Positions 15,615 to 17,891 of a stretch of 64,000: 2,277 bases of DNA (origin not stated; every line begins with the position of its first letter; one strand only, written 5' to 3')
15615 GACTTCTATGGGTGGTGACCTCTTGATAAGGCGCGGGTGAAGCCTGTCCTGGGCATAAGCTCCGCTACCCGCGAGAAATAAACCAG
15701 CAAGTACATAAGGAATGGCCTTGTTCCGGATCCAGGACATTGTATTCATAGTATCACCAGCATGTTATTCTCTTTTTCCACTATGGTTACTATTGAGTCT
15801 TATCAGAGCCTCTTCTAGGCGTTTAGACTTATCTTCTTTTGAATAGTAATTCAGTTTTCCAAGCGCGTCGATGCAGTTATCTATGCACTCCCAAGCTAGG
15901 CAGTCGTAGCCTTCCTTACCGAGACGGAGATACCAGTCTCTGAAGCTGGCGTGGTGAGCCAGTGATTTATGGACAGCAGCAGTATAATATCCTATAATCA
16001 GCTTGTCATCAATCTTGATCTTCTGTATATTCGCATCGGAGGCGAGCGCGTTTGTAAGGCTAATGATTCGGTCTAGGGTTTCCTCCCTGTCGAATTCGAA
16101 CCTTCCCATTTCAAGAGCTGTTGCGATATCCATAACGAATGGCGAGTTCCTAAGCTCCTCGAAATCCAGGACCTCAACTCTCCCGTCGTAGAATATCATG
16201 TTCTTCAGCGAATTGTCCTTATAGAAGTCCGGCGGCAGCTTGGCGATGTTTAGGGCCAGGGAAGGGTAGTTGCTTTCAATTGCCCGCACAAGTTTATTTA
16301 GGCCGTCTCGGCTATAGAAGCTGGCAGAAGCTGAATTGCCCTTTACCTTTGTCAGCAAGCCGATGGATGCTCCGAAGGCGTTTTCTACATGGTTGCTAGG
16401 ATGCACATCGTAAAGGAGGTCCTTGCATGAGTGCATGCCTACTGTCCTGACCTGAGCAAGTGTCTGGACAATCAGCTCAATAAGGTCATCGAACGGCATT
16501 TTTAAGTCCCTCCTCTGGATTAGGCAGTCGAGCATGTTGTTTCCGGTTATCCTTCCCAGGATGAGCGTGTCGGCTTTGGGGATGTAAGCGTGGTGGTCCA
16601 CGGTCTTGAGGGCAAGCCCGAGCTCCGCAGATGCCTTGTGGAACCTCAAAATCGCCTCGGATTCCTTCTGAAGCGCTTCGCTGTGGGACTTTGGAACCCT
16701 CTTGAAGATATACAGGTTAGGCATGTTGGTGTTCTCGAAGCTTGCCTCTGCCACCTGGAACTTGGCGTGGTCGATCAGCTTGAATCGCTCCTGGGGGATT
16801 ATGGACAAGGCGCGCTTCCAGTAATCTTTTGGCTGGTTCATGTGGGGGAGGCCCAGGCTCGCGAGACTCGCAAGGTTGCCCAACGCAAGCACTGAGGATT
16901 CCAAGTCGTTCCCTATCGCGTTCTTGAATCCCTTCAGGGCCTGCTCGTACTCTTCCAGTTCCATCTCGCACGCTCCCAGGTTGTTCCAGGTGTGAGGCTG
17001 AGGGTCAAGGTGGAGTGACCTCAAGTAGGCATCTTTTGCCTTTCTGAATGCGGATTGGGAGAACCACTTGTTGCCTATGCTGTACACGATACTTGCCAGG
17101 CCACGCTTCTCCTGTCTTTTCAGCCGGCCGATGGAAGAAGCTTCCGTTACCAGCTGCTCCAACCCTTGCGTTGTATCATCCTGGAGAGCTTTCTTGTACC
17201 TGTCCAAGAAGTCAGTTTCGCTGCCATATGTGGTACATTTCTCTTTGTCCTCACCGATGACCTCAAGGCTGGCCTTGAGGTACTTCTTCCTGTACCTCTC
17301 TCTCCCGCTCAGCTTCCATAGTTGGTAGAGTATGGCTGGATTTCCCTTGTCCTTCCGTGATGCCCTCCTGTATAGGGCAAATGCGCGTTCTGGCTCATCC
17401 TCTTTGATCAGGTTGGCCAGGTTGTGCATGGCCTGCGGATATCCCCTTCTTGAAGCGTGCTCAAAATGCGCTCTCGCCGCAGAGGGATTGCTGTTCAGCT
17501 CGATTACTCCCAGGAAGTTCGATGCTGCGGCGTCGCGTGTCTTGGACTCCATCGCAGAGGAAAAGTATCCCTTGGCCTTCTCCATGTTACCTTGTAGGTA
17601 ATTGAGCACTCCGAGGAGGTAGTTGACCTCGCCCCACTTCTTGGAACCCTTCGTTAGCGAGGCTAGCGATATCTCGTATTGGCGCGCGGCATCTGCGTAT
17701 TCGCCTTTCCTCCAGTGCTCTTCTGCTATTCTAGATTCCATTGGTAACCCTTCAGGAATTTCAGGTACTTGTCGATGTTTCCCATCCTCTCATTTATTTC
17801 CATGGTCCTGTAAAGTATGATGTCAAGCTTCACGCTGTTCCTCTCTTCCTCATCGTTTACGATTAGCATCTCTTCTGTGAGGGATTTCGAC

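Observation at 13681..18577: Five-gene minus-strand operon: membrane anchor, Sel1/TPR-APH-like kinase, three secreted charged proteins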

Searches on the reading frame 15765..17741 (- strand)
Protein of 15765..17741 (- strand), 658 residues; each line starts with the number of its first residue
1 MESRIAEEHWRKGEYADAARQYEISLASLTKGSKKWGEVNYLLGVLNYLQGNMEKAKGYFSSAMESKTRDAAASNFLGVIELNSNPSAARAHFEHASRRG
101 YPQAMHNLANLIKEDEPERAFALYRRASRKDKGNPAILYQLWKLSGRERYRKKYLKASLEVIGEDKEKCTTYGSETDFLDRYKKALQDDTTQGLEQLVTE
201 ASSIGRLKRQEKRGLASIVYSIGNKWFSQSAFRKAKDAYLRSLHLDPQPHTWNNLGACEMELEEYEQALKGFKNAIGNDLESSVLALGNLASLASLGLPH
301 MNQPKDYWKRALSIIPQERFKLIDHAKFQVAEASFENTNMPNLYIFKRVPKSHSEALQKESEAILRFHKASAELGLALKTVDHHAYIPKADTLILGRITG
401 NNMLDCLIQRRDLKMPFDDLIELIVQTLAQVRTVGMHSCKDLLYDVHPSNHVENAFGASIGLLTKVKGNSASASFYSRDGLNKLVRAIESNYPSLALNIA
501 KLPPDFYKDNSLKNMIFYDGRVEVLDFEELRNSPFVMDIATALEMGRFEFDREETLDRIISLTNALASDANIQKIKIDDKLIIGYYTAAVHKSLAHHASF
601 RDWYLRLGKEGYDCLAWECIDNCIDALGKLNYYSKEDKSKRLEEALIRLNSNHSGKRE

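Call 3: search_protein_families(library=pfam, proteins=[window:15765-17741:-], max_evalue=0.1)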
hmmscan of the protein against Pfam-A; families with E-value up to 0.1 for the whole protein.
window:15765-17741:- (658 aa): 13 families
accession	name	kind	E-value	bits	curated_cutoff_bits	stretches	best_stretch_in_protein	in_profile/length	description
PF00515.34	TPR_1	-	5.4e-11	42.3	27.8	2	251-276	3-28/34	Tetratricopeptide repeat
PF13432.12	TPR_16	-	1.5e-08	35.4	32.7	1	5-62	3-56/65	Tetratricopeptide repeat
PF07719.23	TPR_2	-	2.6e-08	33.8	27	1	251-276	3-28/34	Tetratricopeptide repeat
PF14559.12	TPR_19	-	1.4e-05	25.8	25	0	111-141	1-31/68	Tetratricopeptide repeat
PF13424.12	TPR_12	-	1.6e-05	25.4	30.1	0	250-275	4-29/77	Tetratricopeptide repeat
PF25062.1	ARM_TT21_N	-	0.0001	22.6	40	1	19-111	82-177/222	Tetratricopeptide repeat protein 21 N-terminal ARM repeat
PF13428.12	TPR_14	-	0.00017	22.4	23.5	0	112-143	12-43/44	Tetratricopeptide repeat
PF13181.12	TPR_8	-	0.0078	16.7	25.7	0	38-65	2-29/34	Tetratricopeptide repeat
PF01636.29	APH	-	0.0078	16.4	23.2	1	512-554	177-221/239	Phosphotransferase enzyme family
PF13176.12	TPR_7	-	0.014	15.9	27.9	0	104-135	1-35/36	Tetratricopeptide repeat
PF13371.12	TPR_9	-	0.018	15.5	35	0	229-276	8-56/73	Tetratricopeptide repeat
PF13174.12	TPR_6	-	0.033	15.3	26.3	0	40-62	3-25/33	Tetratricopeptide repeat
PF23914.1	TPR_CcmH_CycH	-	0.046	14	42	0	243-279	43-80/158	Cytochrome c-type biogenesis protein H TPR domain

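Call 4: search_protein_families(library=ncbifam, proteins=[window:15765-17741:-], max_evalue=0.1)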
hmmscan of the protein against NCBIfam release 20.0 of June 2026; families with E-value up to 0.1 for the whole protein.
window:15765-17741:- (658 aa): 13 families
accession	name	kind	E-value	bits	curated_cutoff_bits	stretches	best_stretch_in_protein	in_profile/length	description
NF047371.1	FlcA_CTERM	equivalog_domain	3.7e-09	35.6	300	2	11-98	451-535/646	periplasmic flagellar collar protein FlcA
TIGR02521.1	type_IV_pilW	equivalog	1.3e-08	34.7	154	2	233-334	82-184/234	type IV pilus biogenesis/stability protein PilW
TIGR02917.1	PEP_TPR_lipo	equivalog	5.7e-08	31.1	312.2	2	45-154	438-552/899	XrtA/PEP-CTERM system TPR-repeat protein PrsT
TIGR00990.1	3a0801s09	subfamily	8e-07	28.1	757.25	1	201-271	112-182/615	mitochondrial import receptor subunit TOM70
TIGR02552.1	LcrH_SycD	equivalog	1.2e-05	25.1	104.8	1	219-281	21-84/136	SycD/LcrH family type III secretion system chaperone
NF002725.1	PRK02603.1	equivalog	2.2e-05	24.5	143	1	12-105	48-140/173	photosystem I assembly protein Ycf3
TIGR02795.1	tol_pal_ybgF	equivalog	4.4e-05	24.1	90.1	1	6-75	9-77/119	tol-pal system protein YbgF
NF033920.0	C39_PA2778_fam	equivalog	5.4e-05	22.7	150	1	220-276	194-251/255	PA2778 family cysteine peptidase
NF033758.1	gliding_GltE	equivalog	6.8e-05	22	225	1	35-127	84-180/411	adventurous gliding motility TPR repeat lipoprotein GltE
NF033762.1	social_mot_Tgl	equivalog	7.6e-05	22.2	225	1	33-114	27-112/252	social motility TPR repeat lipoprotein Tgl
NF040959.1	MamA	equivalog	0.00012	21.6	200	0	32-79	134-181/204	magnetosome protein MamA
NF052230.1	T9SS_PorE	exception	0.0019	16.5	600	1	5-95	24-116/648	PorE family type IX secretion system protein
NF047507.1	TPR_BatC_Lepto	exception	0.022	14.2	175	0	218-248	98-128/214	TPR repeat-containing protein BatC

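Call 7: find_homologous_proteins(query=window:15765-17741:-)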
Query window:15765-17741:- (658 aa): 1 proteins with E <= 0.001 among 8000 candidates.
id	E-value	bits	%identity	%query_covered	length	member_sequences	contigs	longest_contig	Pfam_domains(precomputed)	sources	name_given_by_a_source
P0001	0.0e+0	1488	100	100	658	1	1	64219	PF00515.35,PF13424.13,PF13432.13,PF07719.24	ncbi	-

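Call 8: find_encoding_contigs(protein=P0001, flank=10000, max_places=6)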
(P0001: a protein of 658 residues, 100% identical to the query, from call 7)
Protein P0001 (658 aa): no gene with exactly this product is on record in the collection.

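Call 22: find_related_loci(query=A1, collection=genome_contigs, flank=10000)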
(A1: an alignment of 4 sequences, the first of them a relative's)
Query A1 (658 aa) in genome_contigs; peptide patterns used: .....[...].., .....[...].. (x = any residue, [..] = any of these).
41 stretches matched a pattern; 3 encode a relative of the query (tblastn E <= 1e-3); 3 distinct loci.
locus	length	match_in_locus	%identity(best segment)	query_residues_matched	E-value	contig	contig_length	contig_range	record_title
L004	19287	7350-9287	27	40-627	6e-59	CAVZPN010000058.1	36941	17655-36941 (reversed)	MAG: uncultured archaeon isolate MFD02832.bin.2.135 genome assembly, contig: contig_74707, whole genome shotgun sequence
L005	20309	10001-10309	25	216-320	2e-5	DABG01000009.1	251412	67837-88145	MAG TPA_asm: Candidatus Gastranaerophilales bacterium HUM_9 contig_278, whole genome shotgun sequence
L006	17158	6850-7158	23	216-320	2e-5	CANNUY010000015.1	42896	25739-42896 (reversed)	MAG: uncultured Candidatus Melainabacteria bacterium isolate REFINED_METABAT215_TOP10_CONTIGS_1500_ASSEMBLY_K77_MERGED__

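Call 44: find_related_loci(query=A1, collection=metagenome_contigs, flank=8000)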
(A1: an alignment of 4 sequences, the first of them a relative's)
Query A1 (658 aa) in metagenome_contigs; peptide patterns used: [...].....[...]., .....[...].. (x = any residue, [..] = any of these).
195 stretches matched a pattern; 1 encode a relative of the query (tblastn E <= 1e-3); 1 distinct loci.
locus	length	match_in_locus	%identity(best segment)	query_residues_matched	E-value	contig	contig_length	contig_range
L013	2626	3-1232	100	249-658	0e+0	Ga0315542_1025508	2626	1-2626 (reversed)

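Call 58: search_protein_families(library=padloc, proteins=[window:15765-17741:-], max_evalue=0.01)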
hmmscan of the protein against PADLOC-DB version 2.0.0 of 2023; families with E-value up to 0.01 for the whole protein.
window:15765-17741:- (658 aa): 1 family
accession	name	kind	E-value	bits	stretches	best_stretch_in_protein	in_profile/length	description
PDLC04888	PDC-S06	-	0.002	14.4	1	179-273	307-402/851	-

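Call 59: search_protein_families(library=pfam, proteins=[L014:6841-8958:-, L004:7221-9377:+], max_evalue=0.1)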
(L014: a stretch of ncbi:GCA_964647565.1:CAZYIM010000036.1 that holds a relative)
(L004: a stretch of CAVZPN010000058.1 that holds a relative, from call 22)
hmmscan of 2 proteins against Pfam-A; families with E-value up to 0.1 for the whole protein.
L014:6841-8958:- (705 aa): 22 families
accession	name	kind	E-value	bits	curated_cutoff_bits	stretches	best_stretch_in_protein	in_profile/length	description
PF00515.34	TPR_1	-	1.9e-16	59.5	27.8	2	248-274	3-29/34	Tetratricopeptide repeat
PF13181.12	TPR_8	-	1.8e-15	56.2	25.7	2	6-37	3-34/34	Tetratricopeptide repeat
PF07719.23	TPR_2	-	1.6e-13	50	27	1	42-67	2-27/34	Tetratricopeptide repeat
PF13424.12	TPR_12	-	1.9e-12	47.7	30.1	1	43-104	5-72/77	Tetratricopeptide repeat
PF13431.12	TPR_17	-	1.5e-11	44.1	24.4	0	99-122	1-24/34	Tetratricopeptide repeat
PF13428.12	TPR_14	-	2.9e-10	40.2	23.5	0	79-120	3-44/44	Tetratricopeptide repeat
PF14559.12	TPR_19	-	7e-10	39.5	25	1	18-61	5-45/68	Tetratricopeptide repeat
PF13414.12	TPR_11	-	3.3e-08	33.5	26.8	1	16-55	6-42/42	TPR repeat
PF13432.12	TPR_16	-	9e-08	32.9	32.7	1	8-64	1-54/65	Tetratricopeptide repeat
PF13176.12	TPR_7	-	2.5e-07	30.7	27.9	0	7-35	2-30/36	Tetratricopeptide repeat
PF13174.12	TPR_6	-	1.3e-06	29.1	26.3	1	6-36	2-32/33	Tetratricopeptide repeat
PF17874.7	TPR_MalT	-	1.3e-05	25.1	45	1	7-108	83-194/336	MalT-like TPR region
PF24575.1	TPR_Slam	-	2.5e-05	25.1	35.2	0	10-64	53-104/104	Surface lipoprotein assembly modifier, N-terminal TPR repeats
PF10345.15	Cohesin_load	-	3.3e-05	22.9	25.8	1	32-153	346-485/585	Cohesin loading factor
PF25064.1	ARM_TT21_5th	-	4.1e-05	24.3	27.8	1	12-87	9-81/117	TT21 fifth ARM repeats domain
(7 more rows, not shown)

L004:7221-9377:+ (718 aa): 15 families
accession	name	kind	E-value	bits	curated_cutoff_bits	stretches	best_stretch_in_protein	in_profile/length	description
PF07719.23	TPR_2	-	7.8e-14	51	27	0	279-303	3-27/34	Tetratricopeptide repeat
PF00515.34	TPR_1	-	2.2e-10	40.3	27.8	1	279-302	3-26/34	Tetratricopeptide repeat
PF13181.12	TPR_8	-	6.9e-09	35.6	25.7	1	279-303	3-27/34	Tetratricopeptide repeat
PF14559.12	TPR_19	-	4.8e-08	33.7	25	1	90-143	6-59/68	Tetratricopeptide repeat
PF13432.12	TPR_16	-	4.9e-08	33.7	32.7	0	89-136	11-57/65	Tetratricopeptide repeat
PF13424.12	TPR_12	-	9.7e-07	29.3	30.1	0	246-302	6-70/77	Tetratricopeptide repeat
PF13431.12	TPR_17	-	6.9e-06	26.4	24.4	1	97-129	1-33/34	Tetratricopeptide repeat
PF13428.12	TPR_14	-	9.4e-05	23.2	23.5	0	245-272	3-30/44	Tetratricopeptide repeat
PF13374.12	TPR_10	-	0.0047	17.4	27.5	1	111-140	4-33/42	Tetratricopeptide repeat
PF13174.12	TPR_6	-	0.0096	17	26.3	0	280-303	3-26/33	Tetratricopeptide repeat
PF24575.1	TPR_Slam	-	0.026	15.4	35.2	0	81-130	53-102/104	Surface lipoprotein assembly modifier, N-terminal TPR repeats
PF25064.1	ARM_TT21_5th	-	0.046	14.5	27.8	0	89-148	15-75/117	TT21 fifth ARM repeats domain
PF22860.2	DUF7017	-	0.048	14.1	27.5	0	75-142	33-104/141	Domain of unknown function (DUF7017)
PF09682.15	Phage_holin_6_1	-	0.049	14.5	24.9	0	64-130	20-87/101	Bacteriophage holin of superfamily 6 (Holin_LLH)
PF13176.12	TPR_7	-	0.082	13.5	27.9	0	111-141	1-33/36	Tetratricopeptide repeat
